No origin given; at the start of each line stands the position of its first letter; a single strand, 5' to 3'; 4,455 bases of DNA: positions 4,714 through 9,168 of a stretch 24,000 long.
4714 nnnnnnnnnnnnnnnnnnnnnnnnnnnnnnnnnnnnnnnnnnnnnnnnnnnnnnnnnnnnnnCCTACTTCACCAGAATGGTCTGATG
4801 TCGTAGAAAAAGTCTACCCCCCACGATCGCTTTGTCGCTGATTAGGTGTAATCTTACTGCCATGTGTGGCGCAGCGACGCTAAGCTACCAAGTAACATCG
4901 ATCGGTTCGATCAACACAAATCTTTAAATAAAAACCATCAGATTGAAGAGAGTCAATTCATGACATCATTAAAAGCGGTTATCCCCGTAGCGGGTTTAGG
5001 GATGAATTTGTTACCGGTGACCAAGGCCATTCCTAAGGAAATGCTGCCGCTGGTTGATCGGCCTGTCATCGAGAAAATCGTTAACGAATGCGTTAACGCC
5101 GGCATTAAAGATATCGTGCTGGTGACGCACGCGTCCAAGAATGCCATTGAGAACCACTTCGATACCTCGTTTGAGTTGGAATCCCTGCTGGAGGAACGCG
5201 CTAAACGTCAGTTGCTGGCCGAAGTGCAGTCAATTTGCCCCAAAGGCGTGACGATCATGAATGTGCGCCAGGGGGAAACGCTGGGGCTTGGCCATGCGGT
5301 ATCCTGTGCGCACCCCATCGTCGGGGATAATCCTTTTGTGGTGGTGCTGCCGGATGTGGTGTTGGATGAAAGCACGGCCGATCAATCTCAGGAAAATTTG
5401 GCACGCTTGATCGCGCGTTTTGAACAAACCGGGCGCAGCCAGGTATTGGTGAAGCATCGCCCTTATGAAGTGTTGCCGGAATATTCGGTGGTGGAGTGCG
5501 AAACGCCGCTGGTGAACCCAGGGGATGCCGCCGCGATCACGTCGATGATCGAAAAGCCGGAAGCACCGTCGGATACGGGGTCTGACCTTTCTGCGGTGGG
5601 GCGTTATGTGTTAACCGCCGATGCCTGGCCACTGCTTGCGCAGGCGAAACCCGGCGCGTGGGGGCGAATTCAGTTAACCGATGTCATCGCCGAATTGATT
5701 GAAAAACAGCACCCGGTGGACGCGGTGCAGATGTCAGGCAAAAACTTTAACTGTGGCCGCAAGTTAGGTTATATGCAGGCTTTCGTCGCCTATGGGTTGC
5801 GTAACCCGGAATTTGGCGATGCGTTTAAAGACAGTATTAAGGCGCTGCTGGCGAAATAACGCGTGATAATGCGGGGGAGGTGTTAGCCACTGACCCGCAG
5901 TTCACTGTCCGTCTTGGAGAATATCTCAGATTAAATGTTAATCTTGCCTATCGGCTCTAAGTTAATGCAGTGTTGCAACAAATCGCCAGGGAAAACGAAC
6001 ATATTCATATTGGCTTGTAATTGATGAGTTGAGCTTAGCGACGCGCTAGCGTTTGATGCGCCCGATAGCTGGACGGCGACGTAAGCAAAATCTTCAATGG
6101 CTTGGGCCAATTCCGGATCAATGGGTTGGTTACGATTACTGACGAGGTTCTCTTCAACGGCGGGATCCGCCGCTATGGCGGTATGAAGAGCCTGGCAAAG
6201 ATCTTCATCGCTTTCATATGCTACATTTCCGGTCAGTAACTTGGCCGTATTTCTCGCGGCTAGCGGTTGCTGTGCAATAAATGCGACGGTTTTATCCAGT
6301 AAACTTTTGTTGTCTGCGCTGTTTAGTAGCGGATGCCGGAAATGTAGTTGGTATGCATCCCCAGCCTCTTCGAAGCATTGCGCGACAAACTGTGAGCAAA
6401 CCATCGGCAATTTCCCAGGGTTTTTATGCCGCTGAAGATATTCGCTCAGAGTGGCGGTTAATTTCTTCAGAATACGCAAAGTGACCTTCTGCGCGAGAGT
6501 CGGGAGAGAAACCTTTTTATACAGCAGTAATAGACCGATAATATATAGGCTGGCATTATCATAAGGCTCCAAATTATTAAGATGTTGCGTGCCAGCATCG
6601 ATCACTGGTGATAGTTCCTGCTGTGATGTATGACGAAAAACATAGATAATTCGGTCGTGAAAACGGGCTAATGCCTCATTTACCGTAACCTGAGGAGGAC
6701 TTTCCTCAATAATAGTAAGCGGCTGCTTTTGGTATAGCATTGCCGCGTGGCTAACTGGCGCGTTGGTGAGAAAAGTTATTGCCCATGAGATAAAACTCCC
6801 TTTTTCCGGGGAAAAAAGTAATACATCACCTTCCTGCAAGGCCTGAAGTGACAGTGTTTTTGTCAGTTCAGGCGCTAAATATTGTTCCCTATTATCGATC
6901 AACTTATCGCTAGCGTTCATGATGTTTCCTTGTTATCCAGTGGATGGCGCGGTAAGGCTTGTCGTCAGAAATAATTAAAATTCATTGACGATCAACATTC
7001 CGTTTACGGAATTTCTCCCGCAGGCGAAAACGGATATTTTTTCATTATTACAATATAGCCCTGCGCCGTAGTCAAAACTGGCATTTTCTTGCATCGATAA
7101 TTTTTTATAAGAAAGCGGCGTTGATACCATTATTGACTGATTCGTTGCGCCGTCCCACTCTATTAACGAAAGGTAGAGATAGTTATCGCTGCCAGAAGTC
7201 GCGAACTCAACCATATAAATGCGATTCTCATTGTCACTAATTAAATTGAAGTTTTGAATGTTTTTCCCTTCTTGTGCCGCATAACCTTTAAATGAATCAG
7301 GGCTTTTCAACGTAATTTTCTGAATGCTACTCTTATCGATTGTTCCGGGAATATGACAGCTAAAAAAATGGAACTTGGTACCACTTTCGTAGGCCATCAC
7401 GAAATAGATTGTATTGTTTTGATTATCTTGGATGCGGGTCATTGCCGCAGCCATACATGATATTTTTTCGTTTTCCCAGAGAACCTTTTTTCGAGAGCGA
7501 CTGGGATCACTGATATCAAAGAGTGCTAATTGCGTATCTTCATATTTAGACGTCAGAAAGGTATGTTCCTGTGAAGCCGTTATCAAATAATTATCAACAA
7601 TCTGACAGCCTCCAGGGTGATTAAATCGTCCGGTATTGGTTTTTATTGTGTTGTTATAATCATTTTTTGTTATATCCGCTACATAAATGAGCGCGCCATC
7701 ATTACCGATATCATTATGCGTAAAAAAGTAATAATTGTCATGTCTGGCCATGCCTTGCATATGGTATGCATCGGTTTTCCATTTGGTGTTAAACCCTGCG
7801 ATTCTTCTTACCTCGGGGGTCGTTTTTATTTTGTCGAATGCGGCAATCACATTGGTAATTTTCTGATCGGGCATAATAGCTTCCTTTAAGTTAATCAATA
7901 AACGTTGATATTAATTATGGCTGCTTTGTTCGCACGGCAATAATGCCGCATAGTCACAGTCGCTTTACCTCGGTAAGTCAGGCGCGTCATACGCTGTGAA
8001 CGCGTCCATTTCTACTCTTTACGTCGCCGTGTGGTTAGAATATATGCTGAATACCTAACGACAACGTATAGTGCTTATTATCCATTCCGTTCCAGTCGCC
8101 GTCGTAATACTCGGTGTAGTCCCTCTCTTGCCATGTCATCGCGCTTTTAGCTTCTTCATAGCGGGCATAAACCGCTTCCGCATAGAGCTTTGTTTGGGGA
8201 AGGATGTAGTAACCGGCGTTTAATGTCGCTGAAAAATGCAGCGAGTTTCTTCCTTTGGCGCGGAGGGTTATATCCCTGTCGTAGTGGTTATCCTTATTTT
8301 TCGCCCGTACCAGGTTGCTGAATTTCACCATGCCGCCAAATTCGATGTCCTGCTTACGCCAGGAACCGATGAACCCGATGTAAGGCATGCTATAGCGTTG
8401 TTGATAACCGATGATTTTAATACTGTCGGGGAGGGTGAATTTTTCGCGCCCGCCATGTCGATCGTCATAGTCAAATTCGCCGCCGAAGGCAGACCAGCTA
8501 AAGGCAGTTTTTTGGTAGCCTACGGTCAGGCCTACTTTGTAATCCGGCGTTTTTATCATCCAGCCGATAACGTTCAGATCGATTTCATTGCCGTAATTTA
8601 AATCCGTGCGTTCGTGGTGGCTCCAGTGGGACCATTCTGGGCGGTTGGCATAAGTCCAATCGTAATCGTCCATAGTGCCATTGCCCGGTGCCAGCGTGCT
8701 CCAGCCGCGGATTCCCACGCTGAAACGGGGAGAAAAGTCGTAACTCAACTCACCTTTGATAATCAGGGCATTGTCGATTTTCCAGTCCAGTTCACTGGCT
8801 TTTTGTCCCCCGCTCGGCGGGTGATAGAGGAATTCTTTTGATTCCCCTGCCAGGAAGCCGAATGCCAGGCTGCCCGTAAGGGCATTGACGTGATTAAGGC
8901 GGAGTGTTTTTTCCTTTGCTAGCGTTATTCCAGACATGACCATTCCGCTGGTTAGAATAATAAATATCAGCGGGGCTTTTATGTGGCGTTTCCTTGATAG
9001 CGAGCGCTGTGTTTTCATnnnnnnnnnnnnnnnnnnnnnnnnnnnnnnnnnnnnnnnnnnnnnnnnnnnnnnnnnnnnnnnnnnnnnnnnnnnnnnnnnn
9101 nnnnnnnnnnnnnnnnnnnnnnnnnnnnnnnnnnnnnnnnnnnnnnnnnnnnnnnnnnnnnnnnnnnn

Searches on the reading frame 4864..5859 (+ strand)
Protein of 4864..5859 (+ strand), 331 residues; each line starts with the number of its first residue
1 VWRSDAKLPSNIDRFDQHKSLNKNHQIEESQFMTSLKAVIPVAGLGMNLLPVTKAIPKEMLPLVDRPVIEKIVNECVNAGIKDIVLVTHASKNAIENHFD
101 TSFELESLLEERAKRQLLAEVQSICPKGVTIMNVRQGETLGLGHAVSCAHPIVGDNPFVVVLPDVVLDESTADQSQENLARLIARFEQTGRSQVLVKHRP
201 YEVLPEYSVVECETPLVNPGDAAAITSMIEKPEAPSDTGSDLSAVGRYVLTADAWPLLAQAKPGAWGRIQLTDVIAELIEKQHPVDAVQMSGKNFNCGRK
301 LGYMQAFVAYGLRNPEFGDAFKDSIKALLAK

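Call 9: search_protein_families(library=pfam, proteins=[window:4864-5859:+], max_evalue=0.001)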
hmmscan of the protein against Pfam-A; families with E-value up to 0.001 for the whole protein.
window:4864-5859:+ (331 aa): 1 family
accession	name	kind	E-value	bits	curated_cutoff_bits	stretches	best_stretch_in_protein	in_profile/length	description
PF00483.29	NTP_transferase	-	1.3e-20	74.5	21.2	1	37-293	1-224/245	Nucleotidyl transferase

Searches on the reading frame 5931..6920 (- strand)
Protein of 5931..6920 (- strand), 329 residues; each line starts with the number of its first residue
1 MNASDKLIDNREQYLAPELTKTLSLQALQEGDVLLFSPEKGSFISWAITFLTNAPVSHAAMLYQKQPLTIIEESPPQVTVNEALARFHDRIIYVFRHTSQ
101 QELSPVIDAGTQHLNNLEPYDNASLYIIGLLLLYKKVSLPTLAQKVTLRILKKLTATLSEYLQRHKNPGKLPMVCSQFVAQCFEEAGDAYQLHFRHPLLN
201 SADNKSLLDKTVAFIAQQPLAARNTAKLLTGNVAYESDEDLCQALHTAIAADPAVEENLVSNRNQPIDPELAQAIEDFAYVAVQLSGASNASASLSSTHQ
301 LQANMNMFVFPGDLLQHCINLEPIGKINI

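Call 9: search_protein_families(library=pfam, proteins=[window:5931-6920:-], max_evalue=0.001)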
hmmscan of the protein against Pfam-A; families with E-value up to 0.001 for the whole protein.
window:5931-6920:- (329 aa): 0 families

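Call 21: search_protein_families(library=ncbifam, proteins=[window:5931-6920:-], max_evalue=0.001)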
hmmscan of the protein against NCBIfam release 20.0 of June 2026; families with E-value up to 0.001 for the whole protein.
window:5931-6920:- (329 aa): 1 family
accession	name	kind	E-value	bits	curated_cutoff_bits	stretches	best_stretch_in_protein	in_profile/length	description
NF008552.0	PRK11479.1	equivalog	4.3e-05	22.8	279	1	20-188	57-220/274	YaeF family permuted papain-like enzyme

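Call 80: search_solved_structures(query=window:5931-6920:-, max_evalue=1)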
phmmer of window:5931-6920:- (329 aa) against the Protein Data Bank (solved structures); distinct sequences matched with E-value up to 1: 1.
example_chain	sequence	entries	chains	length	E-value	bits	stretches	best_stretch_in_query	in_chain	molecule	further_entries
1bbh_A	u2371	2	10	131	0.95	12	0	253-315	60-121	CYTOCHROME C'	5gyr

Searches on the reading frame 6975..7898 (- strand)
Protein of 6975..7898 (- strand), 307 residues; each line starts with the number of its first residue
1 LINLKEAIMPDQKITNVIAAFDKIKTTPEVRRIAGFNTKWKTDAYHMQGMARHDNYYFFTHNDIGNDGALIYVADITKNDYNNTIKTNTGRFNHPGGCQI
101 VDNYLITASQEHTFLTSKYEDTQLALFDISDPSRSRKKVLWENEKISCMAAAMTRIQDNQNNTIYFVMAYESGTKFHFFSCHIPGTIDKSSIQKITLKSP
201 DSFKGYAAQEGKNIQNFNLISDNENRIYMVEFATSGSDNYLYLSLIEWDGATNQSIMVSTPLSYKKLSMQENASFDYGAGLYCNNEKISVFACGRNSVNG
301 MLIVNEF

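Call 9: search_protein_families(library=pfam, proteins=[window:6975-7898:-], max_evalue=0.001)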
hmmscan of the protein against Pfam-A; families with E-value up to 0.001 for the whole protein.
window:6975-7898:- (307 aa): 0 families

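Call 21: search_protein_families(library=ncbifam, proteins=[window:6975-7898:-], max_evalue=0.001)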
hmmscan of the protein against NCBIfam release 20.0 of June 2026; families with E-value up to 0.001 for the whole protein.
window:6975-7898:- (307 aa): 0 families

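Call 79: search_solved_structures(query=window:6975-7898:-, max_evalue=1)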
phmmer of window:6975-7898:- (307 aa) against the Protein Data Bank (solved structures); distinct sequences matched with E-value up to 1: 0.
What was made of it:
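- Tried and rejected: PDB sequence searches for the two unknown neighbouring ORFs were negative (calls 79, 80).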

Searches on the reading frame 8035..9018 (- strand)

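Call 9: search_protein_families(library=pfam, proteins=[window:8035-9018:-], max_evalue=0.001)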
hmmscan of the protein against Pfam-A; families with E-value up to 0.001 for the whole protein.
window:8035-9018:- (327 aa): 1 family
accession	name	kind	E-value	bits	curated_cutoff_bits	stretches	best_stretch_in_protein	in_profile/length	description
PF01278.26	Omptin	-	1.8e-91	306.6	22.6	1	45-327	3-283/283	Omptin family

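Call 21: search_protein_families(library=ncbifam, proteins=[window:8035-9018:-], max_evalue=0.001)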
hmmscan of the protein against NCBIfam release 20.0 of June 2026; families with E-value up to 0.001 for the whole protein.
window:8035-9018:- (327 aa): 6 families
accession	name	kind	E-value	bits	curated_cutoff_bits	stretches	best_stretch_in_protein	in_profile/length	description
NF008223.0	PRK10993.1-3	equivalog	6.7e-89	298.1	467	1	43-327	30-312/312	omptin family outer membrane protease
NF008226.0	PRK10993.2-2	equivalog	1.2e-81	274.5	580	1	42-327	26-308/308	omptin family outer membrane protease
NF008222.0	PRK10993.1-1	subfamily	2.3e-76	256.8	537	1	15-327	3-317/317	omptin family outer membrane protease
NF008224.0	PRK10993.1-4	subfamily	1.4e-75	254.5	415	1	17-327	5-315/315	omptin family outer membrane protease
NF008225.0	PRK10993.1-5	equivalog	1.3e-72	244.6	654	1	45-327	33-311/311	omptin family outer membrane protease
NF008227.0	PRK10993.2-4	equivalog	1.9e-34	119.3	706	1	46-325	47-324/326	omptin family outer membrane protease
